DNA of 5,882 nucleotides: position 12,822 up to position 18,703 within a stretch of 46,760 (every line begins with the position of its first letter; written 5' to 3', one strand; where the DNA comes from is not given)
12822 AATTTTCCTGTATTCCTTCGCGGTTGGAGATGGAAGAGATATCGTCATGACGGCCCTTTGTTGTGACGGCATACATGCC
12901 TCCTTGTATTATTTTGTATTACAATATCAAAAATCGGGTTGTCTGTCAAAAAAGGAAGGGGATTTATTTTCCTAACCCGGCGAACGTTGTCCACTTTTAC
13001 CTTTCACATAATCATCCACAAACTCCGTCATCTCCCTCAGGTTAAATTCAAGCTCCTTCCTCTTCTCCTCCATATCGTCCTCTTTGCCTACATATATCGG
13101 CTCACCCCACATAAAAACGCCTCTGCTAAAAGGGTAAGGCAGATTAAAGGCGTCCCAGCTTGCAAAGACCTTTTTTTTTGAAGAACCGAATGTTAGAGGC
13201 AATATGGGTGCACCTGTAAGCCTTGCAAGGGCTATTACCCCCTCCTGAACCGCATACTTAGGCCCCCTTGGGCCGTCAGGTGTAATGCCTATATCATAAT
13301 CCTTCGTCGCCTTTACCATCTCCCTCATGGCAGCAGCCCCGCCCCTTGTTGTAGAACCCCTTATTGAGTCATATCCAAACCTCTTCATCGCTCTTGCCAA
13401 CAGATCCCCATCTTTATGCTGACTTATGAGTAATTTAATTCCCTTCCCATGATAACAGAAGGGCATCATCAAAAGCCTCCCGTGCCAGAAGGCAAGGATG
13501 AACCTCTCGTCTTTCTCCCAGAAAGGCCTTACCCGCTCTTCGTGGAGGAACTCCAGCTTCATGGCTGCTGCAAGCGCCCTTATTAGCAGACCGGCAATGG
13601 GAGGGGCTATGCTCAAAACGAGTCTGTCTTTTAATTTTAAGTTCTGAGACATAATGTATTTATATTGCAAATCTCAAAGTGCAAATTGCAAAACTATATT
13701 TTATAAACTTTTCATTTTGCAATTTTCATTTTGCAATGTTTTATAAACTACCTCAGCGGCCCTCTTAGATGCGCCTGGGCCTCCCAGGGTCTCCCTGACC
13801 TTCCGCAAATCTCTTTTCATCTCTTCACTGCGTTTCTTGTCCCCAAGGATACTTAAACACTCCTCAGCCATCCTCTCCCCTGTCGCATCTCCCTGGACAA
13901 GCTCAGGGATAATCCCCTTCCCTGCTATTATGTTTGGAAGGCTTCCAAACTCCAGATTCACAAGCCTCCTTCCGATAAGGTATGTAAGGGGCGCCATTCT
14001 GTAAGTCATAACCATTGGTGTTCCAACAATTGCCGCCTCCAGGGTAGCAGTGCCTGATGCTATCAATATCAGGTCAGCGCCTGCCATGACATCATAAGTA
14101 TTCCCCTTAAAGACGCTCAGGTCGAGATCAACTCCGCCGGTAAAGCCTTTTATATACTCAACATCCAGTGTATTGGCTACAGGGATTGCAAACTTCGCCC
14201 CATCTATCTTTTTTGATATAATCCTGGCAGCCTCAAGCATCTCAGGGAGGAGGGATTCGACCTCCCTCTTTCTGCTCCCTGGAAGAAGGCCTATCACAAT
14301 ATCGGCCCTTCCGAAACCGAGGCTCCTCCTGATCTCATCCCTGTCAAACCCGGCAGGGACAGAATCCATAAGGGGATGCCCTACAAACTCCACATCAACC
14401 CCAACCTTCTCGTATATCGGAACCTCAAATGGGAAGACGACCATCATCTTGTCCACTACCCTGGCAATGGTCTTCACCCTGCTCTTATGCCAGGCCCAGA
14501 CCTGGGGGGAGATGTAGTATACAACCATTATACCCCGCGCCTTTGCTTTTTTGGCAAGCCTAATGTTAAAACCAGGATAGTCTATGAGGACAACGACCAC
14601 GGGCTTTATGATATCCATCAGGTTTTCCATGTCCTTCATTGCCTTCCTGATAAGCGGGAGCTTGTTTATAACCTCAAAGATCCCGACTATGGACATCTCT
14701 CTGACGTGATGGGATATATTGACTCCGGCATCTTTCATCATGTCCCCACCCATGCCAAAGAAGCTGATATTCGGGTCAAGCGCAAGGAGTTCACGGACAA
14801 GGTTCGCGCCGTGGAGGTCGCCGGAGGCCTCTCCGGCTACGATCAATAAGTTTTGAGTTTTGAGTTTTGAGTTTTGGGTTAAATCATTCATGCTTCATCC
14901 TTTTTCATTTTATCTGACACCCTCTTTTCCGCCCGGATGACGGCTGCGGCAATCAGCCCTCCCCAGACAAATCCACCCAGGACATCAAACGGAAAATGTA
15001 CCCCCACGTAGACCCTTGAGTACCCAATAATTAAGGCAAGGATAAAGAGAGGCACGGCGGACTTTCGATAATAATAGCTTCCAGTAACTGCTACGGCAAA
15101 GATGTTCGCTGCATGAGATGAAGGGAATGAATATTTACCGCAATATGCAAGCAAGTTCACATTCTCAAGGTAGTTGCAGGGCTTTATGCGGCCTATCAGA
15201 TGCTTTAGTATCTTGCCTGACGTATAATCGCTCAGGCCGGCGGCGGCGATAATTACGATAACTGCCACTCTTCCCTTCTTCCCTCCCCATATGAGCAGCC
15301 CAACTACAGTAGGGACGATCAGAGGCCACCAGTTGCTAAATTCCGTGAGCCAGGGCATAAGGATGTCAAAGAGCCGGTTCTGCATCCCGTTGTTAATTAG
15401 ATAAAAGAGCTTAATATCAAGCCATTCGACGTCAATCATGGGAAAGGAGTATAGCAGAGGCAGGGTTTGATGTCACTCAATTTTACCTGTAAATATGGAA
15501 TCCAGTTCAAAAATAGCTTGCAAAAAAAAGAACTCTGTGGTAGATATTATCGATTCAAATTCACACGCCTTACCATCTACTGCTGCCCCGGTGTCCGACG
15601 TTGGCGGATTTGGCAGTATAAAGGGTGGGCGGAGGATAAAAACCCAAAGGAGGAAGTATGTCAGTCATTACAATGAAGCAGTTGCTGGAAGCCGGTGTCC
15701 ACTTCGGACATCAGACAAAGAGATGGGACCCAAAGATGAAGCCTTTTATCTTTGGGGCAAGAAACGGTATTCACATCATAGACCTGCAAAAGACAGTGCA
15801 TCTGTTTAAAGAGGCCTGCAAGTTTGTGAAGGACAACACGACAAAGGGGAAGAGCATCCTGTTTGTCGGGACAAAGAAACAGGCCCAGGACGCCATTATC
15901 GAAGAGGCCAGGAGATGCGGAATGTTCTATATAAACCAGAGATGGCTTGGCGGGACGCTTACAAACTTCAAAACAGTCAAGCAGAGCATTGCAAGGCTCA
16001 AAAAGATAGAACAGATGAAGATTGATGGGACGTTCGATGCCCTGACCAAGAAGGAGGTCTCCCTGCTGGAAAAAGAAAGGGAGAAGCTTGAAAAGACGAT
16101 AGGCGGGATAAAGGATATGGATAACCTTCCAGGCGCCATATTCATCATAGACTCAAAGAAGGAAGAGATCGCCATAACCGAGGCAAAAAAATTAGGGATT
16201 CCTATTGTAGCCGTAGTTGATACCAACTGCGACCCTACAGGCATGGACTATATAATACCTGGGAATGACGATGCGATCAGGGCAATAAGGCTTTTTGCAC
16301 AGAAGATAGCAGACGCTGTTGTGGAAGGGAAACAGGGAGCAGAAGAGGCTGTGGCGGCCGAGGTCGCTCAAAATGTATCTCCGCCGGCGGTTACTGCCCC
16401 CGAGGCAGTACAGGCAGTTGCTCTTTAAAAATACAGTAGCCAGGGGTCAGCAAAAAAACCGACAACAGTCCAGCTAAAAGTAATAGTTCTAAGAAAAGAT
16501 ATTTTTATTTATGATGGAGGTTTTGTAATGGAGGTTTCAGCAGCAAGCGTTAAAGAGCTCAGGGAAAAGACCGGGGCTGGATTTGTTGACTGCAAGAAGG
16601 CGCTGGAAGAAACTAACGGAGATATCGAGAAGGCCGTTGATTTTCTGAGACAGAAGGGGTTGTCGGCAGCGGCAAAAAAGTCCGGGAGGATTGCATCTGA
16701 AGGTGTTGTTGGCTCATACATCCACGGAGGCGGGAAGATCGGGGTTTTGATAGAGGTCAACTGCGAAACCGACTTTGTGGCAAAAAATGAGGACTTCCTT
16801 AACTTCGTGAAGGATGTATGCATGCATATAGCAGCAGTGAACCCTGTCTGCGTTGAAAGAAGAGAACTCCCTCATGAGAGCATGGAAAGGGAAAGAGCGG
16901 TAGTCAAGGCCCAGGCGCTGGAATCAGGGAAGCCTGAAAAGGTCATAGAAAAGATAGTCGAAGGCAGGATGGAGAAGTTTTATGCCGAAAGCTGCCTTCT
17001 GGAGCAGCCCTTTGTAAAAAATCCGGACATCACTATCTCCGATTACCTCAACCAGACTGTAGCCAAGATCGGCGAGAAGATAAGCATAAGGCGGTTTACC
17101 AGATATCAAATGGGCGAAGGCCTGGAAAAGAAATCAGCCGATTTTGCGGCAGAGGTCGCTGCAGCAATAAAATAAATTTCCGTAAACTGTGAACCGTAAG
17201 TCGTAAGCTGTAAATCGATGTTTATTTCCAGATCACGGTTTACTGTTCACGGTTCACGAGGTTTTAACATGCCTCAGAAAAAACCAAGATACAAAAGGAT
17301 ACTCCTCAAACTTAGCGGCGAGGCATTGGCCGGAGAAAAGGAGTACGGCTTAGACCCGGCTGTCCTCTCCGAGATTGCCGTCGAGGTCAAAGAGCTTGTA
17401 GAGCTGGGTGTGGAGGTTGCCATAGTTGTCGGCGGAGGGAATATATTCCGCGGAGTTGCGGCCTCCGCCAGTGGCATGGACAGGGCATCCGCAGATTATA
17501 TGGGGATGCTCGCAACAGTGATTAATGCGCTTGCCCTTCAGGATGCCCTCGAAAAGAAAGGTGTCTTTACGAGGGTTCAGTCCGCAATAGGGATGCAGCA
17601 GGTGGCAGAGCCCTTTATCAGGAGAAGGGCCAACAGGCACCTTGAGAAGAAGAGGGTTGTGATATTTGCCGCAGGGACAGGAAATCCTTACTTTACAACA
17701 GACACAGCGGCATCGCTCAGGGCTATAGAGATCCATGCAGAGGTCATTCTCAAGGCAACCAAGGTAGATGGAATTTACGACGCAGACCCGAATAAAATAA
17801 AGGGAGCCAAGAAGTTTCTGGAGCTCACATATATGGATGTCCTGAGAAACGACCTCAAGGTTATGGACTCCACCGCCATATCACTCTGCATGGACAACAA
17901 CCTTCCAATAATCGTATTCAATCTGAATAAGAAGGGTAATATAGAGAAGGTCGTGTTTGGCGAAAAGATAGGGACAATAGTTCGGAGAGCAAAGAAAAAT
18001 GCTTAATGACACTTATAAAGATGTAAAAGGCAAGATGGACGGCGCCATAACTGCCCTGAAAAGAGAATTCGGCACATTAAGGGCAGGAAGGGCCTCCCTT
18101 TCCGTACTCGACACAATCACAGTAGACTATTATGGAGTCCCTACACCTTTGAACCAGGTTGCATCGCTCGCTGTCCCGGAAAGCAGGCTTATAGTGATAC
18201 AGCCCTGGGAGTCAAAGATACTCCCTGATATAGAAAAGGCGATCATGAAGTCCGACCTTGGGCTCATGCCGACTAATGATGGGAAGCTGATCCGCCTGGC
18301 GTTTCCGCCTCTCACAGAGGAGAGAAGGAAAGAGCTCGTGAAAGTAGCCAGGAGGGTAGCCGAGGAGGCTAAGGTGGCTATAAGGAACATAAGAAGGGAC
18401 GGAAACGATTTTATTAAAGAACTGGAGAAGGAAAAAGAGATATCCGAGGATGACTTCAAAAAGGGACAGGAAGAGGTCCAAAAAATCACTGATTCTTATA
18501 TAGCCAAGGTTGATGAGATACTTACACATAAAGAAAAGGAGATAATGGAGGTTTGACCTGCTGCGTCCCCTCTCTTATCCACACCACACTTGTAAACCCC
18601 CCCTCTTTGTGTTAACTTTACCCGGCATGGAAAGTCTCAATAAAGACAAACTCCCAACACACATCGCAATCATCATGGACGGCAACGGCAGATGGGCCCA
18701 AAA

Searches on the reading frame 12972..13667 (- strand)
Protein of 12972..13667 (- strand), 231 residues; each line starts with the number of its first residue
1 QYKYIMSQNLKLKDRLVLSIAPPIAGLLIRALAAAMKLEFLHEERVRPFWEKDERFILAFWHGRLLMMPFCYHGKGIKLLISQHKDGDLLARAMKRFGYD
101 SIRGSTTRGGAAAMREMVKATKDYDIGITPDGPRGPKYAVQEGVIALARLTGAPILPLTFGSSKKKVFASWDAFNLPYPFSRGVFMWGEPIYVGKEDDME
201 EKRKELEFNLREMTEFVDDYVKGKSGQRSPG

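Call 88: search_protein_families(library=pfam, proteins=[window:12972-13667:-], max_evalue=0.00001)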
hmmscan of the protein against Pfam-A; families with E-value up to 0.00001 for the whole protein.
window:12972-13667:- (231 aa): 1 family
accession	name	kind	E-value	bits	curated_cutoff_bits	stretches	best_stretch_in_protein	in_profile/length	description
PF04028.18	DUF374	-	1.5e-27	95.4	26.8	1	72-136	3-68/69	Domain of unknown function (DUF374)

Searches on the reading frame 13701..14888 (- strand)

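Call 88: search_protein_families(library=pfam, proteins=[window:13701-14888:-], max_evalue=0.00001)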
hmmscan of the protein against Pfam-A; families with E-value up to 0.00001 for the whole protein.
window:13701-14888:- (395 aa): 1 family
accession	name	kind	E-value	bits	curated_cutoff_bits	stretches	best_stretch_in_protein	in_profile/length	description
PF02684.21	LpxB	-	2.5e-103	346.3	22.6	1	15-376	2-366/374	Lipid-A-disaccharide synthetase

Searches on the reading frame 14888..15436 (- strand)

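Call 88: search_protein_families(library=pfam, proteins=[window:14888-15436:-], max_evalue=0.00001)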
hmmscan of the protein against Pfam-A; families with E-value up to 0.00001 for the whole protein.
window:14888-15436:- (182 aa): 2 families
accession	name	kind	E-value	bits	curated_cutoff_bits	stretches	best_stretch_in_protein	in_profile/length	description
PF01569.27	PAP2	-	9.2e-25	87.3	27.2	1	60-170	6-125/130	PAP2 superfamily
PF14378.12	PAP2_3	-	4.2e-07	30.4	27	1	102-164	125-189/190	PAP2 superfamily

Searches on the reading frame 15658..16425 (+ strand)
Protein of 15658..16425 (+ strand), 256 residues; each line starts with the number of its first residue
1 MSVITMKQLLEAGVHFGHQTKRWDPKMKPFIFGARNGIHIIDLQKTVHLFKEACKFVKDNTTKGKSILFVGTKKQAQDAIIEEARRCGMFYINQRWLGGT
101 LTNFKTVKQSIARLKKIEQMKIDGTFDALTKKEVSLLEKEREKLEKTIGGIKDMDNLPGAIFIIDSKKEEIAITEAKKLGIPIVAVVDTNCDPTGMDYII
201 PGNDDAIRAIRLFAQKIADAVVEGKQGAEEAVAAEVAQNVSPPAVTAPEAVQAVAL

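Call 88: search_protein_families(library=pfam, proteins=[window:15658-16425:+], max_evalue=0.00001)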
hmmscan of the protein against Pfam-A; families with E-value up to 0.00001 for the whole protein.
window:15658-16425:+ (256 aa): 1 family
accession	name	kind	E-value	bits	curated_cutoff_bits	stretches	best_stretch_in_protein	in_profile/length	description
PF00318.25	Ribosomal_S2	-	3.3e-102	340.8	26.1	1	9-224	1-216/216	Ribosomal protein S2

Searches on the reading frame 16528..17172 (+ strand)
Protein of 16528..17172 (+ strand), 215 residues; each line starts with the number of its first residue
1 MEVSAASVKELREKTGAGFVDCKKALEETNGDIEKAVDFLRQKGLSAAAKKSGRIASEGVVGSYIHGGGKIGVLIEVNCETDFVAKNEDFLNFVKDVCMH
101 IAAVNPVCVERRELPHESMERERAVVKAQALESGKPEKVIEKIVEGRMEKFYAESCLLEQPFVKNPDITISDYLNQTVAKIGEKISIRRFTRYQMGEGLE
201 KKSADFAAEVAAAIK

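Call 88: search_protein_families(library=pfam, proteins=[window:16528-17172:+], max_evalue=0.00001)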
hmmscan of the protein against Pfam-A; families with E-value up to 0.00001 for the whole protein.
window:16528-17172:+ (215 aa): 2 families
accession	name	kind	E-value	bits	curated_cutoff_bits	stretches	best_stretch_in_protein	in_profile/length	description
PF00889.24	EF_TS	-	5.6e-45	153.9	27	2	93-197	106-204/204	Elongation factor TS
PF25025.1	EF-Ts_N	-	1.4e-07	31.8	33.2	1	5-43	14-53/60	Elongation factor Ts, mitochondrial, N-terminal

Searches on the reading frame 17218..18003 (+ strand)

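Call 88: search_protein_families(library=pfam, proteins=[window:17218-18003:+], max_evalue=0.00001)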
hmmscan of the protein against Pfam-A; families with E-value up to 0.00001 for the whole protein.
window:17218-18003:+ (262 aa): 1 family
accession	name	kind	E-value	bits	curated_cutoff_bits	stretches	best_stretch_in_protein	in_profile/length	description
PF00696.33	AA_kinase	-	2.6e-34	119.4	24.9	1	26-235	1-234/234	Amino acid kinase family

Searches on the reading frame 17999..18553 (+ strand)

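Call 88: search_protein_families(library=pfam, proteins=[window:17999-18553:+], max_evalue=0.00001)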
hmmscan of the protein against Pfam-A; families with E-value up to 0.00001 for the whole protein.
window:17999-18553:+ (185 aa): 1 family
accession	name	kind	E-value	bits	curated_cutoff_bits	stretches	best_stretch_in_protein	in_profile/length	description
PF01765.24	RRF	-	2.6e-71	239.2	29.7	1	20-183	1-164/164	Ribosome recycling factor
